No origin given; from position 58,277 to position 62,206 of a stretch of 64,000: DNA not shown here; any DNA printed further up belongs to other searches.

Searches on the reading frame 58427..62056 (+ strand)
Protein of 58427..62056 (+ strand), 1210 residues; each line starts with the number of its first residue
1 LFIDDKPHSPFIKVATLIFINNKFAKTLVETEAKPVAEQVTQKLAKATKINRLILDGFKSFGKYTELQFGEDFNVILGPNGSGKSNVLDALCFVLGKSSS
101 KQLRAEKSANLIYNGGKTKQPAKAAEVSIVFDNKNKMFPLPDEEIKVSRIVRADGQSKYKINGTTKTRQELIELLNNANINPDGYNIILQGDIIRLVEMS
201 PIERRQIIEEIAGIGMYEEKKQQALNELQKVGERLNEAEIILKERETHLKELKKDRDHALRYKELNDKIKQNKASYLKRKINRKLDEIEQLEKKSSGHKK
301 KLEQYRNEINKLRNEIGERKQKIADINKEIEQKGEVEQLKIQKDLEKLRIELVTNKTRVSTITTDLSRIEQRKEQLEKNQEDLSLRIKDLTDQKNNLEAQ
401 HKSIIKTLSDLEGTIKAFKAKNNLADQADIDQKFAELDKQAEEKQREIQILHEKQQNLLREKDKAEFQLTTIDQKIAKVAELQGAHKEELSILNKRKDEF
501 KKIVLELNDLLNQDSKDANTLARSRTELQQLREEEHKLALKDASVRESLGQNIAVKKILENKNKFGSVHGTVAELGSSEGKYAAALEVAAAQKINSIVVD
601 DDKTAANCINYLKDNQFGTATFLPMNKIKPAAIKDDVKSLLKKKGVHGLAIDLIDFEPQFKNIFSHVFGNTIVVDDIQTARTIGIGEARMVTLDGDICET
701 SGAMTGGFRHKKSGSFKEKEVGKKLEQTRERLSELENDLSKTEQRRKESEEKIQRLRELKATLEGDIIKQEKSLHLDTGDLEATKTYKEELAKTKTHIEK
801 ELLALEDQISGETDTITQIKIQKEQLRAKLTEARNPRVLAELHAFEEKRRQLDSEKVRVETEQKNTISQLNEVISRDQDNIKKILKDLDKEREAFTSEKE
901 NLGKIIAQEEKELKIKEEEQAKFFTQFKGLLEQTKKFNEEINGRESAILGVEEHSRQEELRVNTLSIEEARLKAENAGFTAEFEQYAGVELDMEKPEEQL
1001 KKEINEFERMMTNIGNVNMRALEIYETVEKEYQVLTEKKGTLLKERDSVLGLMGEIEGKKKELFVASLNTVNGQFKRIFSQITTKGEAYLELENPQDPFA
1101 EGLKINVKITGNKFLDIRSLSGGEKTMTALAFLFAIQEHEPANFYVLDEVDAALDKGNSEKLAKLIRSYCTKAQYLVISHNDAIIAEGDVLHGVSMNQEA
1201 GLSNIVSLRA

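Call 26: search_protein_families(library=pfam, proteins=[window:58427-62056:+], max_evalue=0.01)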
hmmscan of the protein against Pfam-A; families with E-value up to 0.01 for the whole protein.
window:58427-62056:+ (1210 aa): 5 families
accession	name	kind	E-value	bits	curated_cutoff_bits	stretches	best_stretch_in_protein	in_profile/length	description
PF02463.25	SMC_N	-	9.6e-53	179.3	40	1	50-1199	2-216/220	RecF/RecN/SMC N terminal domain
PF06470.18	SMC_hinge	-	4.9e-30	104.7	22.5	1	567-683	3-115/116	SMC proteins Flexible Hinge Domain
PF13304.12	AAA_21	-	2e-08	35.1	27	1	73-131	1-65/304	AAA domain, putative AbiEii toxin, Type IV TA system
PF13175.12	AAA_15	-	1.1e-06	29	32.1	1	49-335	2-280/374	AAA ATPase domain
PF13555.12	AAA_29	-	4.2e-05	23.7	27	1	61-99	12-50/61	P-loop containing region of AAA domain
